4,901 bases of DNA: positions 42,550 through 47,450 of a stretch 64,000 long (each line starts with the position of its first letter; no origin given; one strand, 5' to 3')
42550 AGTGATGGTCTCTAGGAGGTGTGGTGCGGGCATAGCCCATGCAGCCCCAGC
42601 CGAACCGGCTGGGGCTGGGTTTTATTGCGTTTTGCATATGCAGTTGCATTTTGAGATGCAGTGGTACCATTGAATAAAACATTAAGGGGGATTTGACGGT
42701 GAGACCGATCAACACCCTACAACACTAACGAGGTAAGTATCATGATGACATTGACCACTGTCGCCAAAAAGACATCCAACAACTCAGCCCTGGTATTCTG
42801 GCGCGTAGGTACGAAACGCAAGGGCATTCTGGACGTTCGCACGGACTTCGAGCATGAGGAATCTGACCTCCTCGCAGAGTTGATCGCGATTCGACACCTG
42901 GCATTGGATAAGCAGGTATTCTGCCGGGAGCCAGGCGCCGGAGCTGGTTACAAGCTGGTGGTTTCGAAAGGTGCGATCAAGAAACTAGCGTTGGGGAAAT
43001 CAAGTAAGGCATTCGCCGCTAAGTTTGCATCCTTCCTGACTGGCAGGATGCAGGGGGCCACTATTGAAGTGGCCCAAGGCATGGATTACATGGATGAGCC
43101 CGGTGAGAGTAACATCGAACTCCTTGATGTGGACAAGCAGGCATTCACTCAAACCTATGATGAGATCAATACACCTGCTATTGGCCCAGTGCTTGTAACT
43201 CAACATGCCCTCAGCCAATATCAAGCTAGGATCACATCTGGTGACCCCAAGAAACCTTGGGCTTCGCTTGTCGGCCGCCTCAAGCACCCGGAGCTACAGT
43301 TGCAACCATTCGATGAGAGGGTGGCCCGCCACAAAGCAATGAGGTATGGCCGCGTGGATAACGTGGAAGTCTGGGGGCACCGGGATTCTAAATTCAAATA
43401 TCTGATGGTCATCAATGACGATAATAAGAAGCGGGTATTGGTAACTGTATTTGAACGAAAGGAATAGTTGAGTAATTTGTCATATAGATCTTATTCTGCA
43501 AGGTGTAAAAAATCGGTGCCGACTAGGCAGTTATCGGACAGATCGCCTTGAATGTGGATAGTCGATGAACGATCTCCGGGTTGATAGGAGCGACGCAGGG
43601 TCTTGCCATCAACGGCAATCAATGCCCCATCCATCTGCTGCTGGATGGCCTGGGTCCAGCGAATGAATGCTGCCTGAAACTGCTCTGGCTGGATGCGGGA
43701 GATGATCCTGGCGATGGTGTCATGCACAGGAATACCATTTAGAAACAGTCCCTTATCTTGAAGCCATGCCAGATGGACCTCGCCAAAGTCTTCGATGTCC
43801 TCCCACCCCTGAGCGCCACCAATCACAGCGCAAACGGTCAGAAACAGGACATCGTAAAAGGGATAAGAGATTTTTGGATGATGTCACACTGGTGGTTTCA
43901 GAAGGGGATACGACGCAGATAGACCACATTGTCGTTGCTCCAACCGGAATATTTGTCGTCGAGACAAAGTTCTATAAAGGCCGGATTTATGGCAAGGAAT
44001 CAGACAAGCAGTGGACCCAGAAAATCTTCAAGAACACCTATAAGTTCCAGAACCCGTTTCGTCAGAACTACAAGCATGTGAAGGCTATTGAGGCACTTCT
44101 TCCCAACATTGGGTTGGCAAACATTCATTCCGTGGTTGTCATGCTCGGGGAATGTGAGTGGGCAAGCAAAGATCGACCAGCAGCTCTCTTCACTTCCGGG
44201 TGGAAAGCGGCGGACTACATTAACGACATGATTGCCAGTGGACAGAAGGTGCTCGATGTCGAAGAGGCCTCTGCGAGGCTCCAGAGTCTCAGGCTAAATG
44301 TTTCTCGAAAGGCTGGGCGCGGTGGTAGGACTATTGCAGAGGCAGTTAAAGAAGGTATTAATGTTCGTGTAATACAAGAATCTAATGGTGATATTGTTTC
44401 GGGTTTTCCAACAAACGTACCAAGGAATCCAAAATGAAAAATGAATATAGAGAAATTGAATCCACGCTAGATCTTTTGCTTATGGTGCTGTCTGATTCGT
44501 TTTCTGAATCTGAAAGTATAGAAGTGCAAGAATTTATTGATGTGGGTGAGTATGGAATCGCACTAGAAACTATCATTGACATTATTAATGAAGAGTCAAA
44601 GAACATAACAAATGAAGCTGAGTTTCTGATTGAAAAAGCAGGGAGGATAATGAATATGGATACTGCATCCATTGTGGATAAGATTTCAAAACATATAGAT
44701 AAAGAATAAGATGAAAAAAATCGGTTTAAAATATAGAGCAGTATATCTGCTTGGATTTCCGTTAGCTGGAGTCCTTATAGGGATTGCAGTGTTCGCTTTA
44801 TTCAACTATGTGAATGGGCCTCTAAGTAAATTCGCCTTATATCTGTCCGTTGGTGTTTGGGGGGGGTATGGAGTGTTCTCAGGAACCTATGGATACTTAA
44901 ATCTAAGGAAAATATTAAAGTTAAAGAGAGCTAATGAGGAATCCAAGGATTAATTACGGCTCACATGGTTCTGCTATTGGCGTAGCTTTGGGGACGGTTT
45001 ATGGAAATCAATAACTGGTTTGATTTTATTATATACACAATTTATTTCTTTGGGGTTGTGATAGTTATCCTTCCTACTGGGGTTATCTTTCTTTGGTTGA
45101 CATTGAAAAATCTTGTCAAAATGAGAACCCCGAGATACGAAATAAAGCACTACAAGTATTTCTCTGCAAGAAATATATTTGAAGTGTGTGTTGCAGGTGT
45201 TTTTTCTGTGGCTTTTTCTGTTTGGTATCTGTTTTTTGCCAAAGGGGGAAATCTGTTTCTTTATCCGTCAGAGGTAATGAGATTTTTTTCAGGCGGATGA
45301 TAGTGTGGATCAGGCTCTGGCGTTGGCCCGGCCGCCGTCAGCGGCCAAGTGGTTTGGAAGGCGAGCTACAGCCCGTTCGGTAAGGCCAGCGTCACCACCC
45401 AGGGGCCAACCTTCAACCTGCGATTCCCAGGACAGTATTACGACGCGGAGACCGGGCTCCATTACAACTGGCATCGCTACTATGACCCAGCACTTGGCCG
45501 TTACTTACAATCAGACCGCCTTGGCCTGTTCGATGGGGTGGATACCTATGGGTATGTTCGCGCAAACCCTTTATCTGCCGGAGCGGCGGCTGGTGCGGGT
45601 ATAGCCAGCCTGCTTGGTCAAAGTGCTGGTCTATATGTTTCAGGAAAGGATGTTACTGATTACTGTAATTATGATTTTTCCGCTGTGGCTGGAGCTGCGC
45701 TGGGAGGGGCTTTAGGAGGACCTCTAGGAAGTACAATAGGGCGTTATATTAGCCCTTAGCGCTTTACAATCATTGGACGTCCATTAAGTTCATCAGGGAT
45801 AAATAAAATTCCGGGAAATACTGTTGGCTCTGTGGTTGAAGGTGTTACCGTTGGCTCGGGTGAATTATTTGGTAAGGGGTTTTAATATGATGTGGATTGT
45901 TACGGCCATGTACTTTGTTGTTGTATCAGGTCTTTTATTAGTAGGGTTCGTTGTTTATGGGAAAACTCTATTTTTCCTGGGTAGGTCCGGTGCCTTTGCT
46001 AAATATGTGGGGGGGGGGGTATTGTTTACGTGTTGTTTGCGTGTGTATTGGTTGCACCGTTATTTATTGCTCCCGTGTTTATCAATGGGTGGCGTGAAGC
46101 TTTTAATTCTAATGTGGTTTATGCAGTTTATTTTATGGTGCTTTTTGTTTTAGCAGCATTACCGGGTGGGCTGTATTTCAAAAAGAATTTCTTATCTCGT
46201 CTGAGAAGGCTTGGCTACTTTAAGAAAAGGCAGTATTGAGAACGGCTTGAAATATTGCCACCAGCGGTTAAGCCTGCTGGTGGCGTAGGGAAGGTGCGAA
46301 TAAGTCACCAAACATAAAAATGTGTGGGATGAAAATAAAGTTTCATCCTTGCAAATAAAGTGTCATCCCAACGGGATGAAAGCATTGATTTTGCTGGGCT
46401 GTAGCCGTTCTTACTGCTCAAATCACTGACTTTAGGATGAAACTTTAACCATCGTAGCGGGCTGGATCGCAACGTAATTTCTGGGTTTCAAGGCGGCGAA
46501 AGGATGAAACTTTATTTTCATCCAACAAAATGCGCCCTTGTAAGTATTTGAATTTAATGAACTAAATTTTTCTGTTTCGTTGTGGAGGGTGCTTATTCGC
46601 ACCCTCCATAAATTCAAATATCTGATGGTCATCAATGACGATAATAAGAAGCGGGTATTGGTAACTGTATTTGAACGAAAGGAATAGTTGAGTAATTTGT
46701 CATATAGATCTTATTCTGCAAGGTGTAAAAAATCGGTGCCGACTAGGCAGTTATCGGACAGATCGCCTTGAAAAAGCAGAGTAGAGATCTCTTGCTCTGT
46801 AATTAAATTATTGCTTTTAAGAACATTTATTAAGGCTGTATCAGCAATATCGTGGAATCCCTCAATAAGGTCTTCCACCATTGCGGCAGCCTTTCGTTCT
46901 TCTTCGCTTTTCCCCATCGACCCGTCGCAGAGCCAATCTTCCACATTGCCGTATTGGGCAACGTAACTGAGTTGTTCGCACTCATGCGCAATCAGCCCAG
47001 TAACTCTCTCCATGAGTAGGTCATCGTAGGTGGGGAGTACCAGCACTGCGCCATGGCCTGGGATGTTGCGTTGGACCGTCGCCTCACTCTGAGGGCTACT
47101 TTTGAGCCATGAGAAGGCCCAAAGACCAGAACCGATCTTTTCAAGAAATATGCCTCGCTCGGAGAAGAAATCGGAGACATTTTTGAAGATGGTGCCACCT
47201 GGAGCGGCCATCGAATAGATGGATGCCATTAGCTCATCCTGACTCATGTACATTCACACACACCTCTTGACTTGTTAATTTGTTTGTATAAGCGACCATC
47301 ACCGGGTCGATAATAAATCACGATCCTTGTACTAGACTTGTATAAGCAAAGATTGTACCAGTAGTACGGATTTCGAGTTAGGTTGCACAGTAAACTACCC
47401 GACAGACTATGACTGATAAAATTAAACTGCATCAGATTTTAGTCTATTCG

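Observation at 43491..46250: Stacked orphan toxin/immunity-like cassettes: truncated NERD nuclease, small AT-rich genes, an orphan Rhs C-terminal toxin fragment and a membrane immunity candidate, next to an H-repeat transposase fragment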

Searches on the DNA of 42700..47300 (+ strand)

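Call 7: search_dna_similar(query=window:42700-47300:+, collection=ecoli_genomes, mode=near, max_rows=25)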
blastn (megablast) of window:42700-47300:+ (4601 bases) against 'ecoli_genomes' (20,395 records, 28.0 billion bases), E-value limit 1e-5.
Records with a match: 106; places in all: 111; records where one place covers at least 80% of the query: 0.
Genomes with a match: 106 of 5426; with a place that covers at least 80% of the query: 0. Places per genome that has any: lowest 1, median 1, highest 2. On chromosomes: 0 places; on plasmids: 111.
Best place of each record, by identity: 95-99% 37; 80-90% 69.
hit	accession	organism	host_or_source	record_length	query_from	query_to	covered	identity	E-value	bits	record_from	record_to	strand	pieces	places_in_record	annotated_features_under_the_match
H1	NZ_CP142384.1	Escherichia coli strain HS1496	Homo sapiens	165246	1597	2789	26%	97.0%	0e+0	2082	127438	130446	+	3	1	ISAs1-like element ISKpn9 family transposase | RHS repeat-associated core domain-containing protein | MafI family immunity protein | hypothetical protein (x3)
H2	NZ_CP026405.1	Escherichia coli strain ECONIH4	-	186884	1597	2789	26%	97.0%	0e+0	2063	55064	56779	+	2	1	RHS repeat-associated core domain-containing protein | hypothetical protein (x2) | MafI family immunity protein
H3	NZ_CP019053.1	Escherichia coli strain CRE1540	Homo sapiens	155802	1597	2789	26%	97.0%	0e+0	2063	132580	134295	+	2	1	RHS repeat-associated core domain-containing protein | hypothetical protein | MafI family immunity protein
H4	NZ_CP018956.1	Escherichia coli strain Ecol_316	Homo sapiens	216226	1597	2789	26%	97.0%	0e+0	2063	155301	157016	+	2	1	RHS repeat-associated core domain-containing protein | hypothetical protein (x2) | MafI family immunity protein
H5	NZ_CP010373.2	Escherichia coli strain 6409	Homo sapiens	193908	1597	2789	26%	97.0%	0e+0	2063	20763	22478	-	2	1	RHS repeat-associated core domain-containing protein | hypothetical protein | MafI family immunity protein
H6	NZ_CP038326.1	Escherichia coli O157:H7 strain NE 1169-1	cattle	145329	1597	2789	26%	97.0%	0e+0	2063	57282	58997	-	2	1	RHS repeat-associated core domain-containing protein | hypothetical protein (x2) | MafI family immunity protein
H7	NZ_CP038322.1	Escherichia coli O157:H7 strain NE1127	bovine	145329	1597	2789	26%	97.0%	0e+0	2063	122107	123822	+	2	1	RHS repeat-associated core domain-containing protein | hypothetical protein (x2) | MafI family immunity protein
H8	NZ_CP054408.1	Escherichia coli strain KCJ3K291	Homo sapiens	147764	1597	2789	26%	97.0%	0e+0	2063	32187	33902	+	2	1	RHS repeat-associated core domain-containing protein | hypothetical protein | MafI family immunity protein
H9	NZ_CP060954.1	Escherichia coli strain EC8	Homo sapiens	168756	1597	2789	26%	97.0%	0e+0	2063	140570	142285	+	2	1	RHS repeat-associated core domain-containing protein | hypothetical protein (x2) | MafI family immunity protein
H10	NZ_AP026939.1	Escherichia coli strain EC20-4B-2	Mastacembelus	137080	1597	2789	26%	97.0%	0e+0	2063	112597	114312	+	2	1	RHS repeat-associated core domain-containing protein | hypothetical protein (x2) | MafI family immunity protein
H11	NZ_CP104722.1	Escherichia coli strain ECO3183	Homo sapiens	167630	1597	2789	26%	97.0%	0e+0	2063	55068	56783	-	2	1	RHS repeat-associated core domain-containing protein | hypothetical protein | MafI family immunity protein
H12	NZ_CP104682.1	Escherichia coli strain 2022CK-00450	Homo sapiens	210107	1597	2789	26%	97.0%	0e+0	2063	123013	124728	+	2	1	RHS repeat-associated core domain-containing protein | hypothetical protein (x2) | MafI family immunity protein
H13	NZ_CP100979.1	Escherichia coli strain ET245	Hoplobatrachus rugulosus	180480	1597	2789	26%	97.0%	0e+0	2063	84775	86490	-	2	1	RHS repeat-associated core domain-containing protein | hypothetical protein | MafI family immunity protein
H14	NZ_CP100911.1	Escherichia coli strain ET776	Hoplobatrachus rugulosus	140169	1597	2789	26%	97.0%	0e+0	2063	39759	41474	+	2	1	RHS repeat-associated core domain-containing protein | hypothetical protein (x2) | MafI family immunity protein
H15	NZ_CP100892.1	Escherichia coli strain ET881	Hoplobatrachus rugulosus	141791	1597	2789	26%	97.0%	0e+0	2063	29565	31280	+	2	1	RHS repeat-associated core domain-containing protein | hypothetical protein (x2) | MafI family immunity protein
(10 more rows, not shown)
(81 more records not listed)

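Call 8: search_dna_similar(query=window:42700-47300:+, collection=plasmids, mode=near, max_rows=25)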
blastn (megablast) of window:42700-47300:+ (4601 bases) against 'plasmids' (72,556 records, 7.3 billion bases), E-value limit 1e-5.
Records with a match: 916; places in all: 989; records where one place covers at least 80% of the query: 0.
Best place of each record, by identity: >=99% 2; 95-99% 366; 90-95% 28; 80-90% 518; 60-80% 2.
By first word of the organism name: Klebsiella 299; Salmonella 176; Escherichia 165; Citrobacter 60; Vibrio 45; Providencia 41; Enterobacter 35; Aeromonas 30; Proteus 18; Shewanella 9; and 11 more.
By predicted mobility (MOB-suite, as given by PLSDB): conjugative 843; mobilizable 63; non-mobilizable 10.
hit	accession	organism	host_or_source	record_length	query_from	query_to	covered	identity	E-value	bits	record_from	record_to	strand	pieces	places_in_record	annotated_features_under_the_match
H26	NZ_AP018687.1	Vibrio rumoiensis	-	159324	1731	3589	34%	97.3%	0e+0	2644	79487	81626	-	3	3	hypothetical protein (x4) | MafI family immunity protein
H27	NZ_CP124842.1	Aeromonas salmonicida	pure culture,meat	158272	1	4569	33%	81.4%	0e+0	1223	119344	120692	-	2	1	hypothetical protein (x2)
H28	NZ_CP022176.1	Aeromonas salmonicida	Atlantic salmon,The RAS Atlantic Salmon ...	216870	1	4569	33%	81.5%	0e+0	1229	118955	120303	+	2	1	hypothetical protein (x2)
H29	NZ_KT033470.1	Aeromonas salmonicida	-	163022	1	4569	33%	81.5%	0e+0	1229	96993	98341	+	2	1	hypothetical protein (x2)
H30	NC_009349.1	Aeromonas salmonicida subsp. salmonicida A449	-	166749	1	4569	33%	81.3%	0e+0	1213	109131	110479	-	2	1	hypothetical protein (x2)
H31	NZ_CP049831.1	Aeromonas salmonicida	Turbo,whole organism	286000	1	4569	33%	81.4%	0e+0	1223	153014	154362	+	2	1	hypothetical protein (x2)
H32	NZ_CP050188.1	Aeromonas salmonicida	Turbo,whole organism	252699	1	4569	33%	81.4%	0e+0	1223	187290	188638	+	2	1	hypothetical protein (x2)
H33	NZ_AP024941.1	Aeromonas caviae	-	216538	1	4569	33%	81.3%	0e+0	1213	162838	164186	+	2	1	hypothetical protein (x2)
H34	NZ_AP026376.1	Aeromonas caviae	-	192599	1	4569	33%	81.3%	0e+0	1213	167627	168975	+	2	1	hypothetical protein (x2)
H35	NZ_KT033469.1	Aeromonas salmonicida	-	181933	1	4569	33%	81.3%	0e+0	1213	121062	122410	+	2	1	hypothetical protein (x2)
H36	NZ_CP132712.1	Klebsiella pneumoniae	Homo sapiens,wound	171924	1597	2789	26%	97.0%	0e+0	2082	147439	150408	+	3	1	ISAs1 family transposase | hypothetical protein (x2) | MafI family immunity protein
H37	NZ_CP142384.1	Escherichia coli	Homo sapiens,urine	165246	1597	2789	26%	97.0%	0e+0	2082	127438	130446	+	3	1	ISAs1-like element ISKpn9 family transposase | RHS repeat-associated core domain-containing protein | MafI family immunity protein | hypothetical protein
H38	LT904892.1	Salmonella enterica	Homo sapiens,not known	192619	1597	2789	26%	97.0%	0e+0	2063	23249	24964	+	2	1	none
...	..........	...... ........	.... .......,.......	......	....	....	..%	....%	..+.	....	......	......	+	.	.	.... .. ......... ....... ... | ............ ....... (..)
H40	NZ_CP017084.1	Proteus mirabilis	Homo sapiens,sputum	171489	1597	2789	26%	97.0%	0e+0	2063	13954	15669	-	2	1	RHS repeat-associated core domain-containing protein | hypothetical protein (x2) | MafI family immunity protein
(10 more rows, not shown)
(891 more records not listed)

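Call 9: get_annotated_region(hit=H2, flank=7000)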
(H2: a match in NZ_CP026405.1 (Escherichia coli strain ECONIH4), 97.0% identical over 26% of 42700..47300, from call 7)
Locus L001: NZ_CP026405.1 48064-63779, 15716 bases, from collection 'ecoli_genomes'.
description: Escherichia coli strain ECONIH4 plasmid pECO-c85f, complete sequence
organism: Escherichia coli strain ECONIH4 (NCBI taxid 562)
replicon: plasmid pECO-c85f; assembly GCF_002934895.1
host: -; source: -; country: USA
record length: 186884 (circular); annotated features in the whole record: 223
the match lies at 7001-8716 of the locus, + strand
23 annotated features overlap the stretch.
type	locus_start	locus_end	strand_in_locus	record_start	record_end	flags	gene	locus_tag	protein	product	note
CDS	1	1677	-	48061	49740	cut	-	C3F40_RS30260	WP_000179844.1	Mu transposase C-terminal domain-containing protein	-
CDS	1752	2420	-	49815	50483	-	-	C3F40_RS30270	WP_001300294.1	EAL domain-containing protein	-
CDS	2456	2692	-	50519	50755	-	merE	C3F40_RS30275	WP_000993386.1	broad-spectrum mercury transporter MerE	-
CDS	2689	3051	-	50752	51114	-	merD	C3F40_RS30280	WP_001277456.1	mercury resistance co-regulator MerD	-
CDS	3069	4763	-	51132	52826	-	merA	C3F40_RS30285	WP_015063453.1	mercury(II) reductase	-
CDS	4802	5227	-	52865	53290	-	merC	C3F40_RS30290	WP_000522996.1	organomercurial transporter MerC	-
CDS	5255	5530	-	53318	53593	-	merP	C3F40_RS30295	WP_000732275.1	mercury resistance system periplasmic binding protein MerP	-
CDS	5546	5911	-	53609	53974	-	merT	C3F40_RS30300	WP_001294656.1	mercuric ion transporter MerT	-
CDS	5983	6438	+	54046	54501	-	merR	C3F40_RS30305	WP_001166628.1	Hg(II)-responsive transcriptional regulator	-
CDS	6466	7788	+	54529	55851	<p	-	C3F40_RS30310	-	RHS repeat-associated core domain-containing protein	incomplete; partial in the middle of a contig; missing N-terminus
CDS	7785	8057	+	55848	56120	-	-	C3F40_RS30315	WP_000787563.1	MafI family immunity protein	-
CDS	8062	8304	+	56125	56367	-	-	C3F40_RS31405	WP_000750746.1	hypothetical protein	-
CDS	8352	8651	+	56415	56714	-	-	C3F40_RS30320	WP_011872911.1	hypothetical protein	-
CDS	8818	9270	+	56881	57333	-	-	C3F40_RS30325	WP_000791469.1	hypothetical protein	-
CDS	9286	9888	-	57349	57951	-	-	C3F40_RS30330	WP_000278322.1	hypothetical protein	-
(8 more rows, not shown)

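Call 10: get_annotated_region(hit=H26, flank=6000)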
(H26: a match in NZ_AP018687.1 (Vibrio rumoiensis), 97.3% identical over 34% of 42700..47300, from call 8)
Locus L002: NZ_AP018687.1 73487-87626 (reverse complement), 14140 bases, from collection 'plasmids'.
description: Vibrio rumoiensis strain FERM P-14531 plasmid 1, complete sequence
organism: Vibrio rumoiensis (NCBI taxid 76258)
taxonomy: Bacteria; Pseudomonadota; Gammaproteobacteria; Vibrionales; Vibrionaceae; Vibrio; Vibrio rumoiensis
host: -; source: -; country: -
typing (MOB-suite, as given by PLSDB): conjugative; replicon IncC; relaxase MOBH,MOBH; mating-pair formation MPF_F
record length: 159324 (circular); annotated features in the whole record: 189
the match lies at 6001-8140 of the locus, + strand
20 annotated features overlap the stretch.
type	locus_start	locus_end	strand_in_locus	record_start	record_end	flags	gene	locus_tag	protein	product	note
CDS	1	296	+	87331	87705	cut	-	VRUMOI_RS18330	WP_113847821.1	hypothetical protein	-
CDS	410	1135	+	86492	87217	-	-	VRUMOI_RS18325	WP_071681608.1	hypothetical protein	-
CDS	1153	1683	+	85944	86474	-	-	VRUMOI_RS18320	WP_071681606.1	hypothetical protein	-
CDS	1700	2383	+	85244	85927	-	-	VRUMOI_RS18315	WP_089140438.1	nuclease-related domain-containing protein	-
CDS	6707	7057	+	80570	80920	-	-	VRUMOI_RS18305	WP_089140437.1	hypothetical protein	-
CDS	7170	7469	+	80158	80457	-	-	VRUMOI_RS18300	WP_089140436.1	hypothetical protein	-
CDS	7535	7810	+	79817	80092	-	-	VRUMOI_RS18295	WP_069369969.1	MafI family immunity protein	-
CDS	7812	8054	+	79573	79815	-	-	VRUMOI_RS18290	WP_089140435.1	hypothetical protein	-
CDS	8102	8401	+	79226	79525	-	-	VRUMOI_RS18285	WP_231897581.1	hypothetical protein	-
CDS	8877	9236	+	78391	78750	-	-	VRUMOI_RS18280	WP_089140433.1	hypothetical protein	-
CDS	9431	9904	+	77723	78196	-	-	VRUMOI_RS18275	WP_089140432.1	hypothetical protein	-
CDS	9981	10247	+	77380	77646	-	-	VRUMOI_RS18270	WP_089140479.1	CPCC family cysteine-rich protein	-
CDS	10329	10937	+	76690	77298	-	-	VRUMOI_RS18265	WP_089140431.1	hypothetical protein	-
CDS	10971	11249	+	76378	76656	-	-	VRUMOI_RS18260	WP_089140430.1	hypothetical protein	-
CDS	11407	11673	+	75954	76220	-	-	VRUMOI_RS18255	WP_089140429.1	hypothetical protein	-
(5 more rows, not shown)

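Call 17: search_dna_similar(query=window:43480-43900:+, collection=plasmids, mode=near, max_rows=12)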
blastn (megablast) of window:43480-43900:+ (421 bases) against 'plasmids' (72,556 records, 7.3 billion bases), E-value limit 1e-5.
No match.

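Call 18: search_dna_similar(query=window:46230-46700:+, collection=plasmids, mode=near, max_rows=12)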
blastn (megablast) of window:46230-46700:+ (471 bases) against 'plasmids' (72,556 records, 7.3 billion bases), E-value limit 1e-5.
Records with a match: 26; places in all: 33; records where one place covers at least 80% of the query: 0.
Best place of each record, by identity: >=99% 8; 95-99% 7; 90-95% 11.
By first word of the organism name: Aeromonas 11; Enterobacter 5; Salmonella 4; Citrobacter 3; Vibrio 2; Klebsiella 1.
By predicted mobility (MOB-suite, as given by PLSDB): non-mobilizable 10; mobilizable 8; conjugative 8.
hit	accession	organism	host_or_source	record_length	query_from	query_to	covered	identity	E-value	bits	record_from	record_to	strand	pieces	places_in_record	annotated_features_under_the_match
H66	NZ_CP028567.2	Aeromonas hydrophila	Pure Culture,Sewage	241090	94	298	44%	100.0%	2e-102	379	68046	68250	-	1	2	DNA/RNA non-specific endonuclease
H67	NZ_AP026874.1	Enterobacter roggenkampii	Microbe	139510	60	389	27%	93.7%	8e-26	188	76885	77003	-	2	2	none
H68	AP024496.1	Enterobacter cloacae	Canis lupus familiaris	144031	60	389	27%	93.7%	8e-26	188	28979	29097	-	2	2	none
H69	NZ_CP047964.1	Aeromonas media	cell culture,hospital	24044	57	378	25%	100.0%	1e-33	219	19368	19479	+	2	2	none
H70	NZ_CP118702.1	Aeromonas hydrophila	Homo sapiens,cell culture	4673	54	378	26%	96.7%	1e-28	203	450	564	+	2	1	none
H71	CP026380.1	Salmonella enterica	chromosomal DNA,bacterial culture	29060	57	382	26%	94.3%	8e-26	188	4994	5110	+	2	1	none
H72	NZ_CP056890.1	Citrobacter sp. RHBSTW-00053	culture,Wastewater effluent sample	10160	57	382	26%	94.3%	8e-26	188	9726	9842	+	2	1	none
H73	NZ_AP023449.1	Enterobacter roggenkampii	Homo sapiens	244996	57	382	26%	94.3%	8e-26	188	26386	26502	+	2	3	none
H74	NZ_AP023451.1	Enterobacter roggenkampii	Homo sapiens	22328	57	382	26%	94.3%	8e-26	188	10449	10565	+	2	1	none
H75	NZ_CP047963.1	Aeromonas media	cell culture,hospital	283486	57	381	26%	94.2%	1e-23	186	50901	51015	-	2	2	hypothetical protein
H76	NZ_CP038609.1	Salmonella enterica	food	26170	60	382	25%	95.0%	8e-26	188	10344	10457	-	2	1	none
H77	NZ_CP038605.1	Salmonella enterica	food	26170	60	382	25%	95.0%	8e-26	188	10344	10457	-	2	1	none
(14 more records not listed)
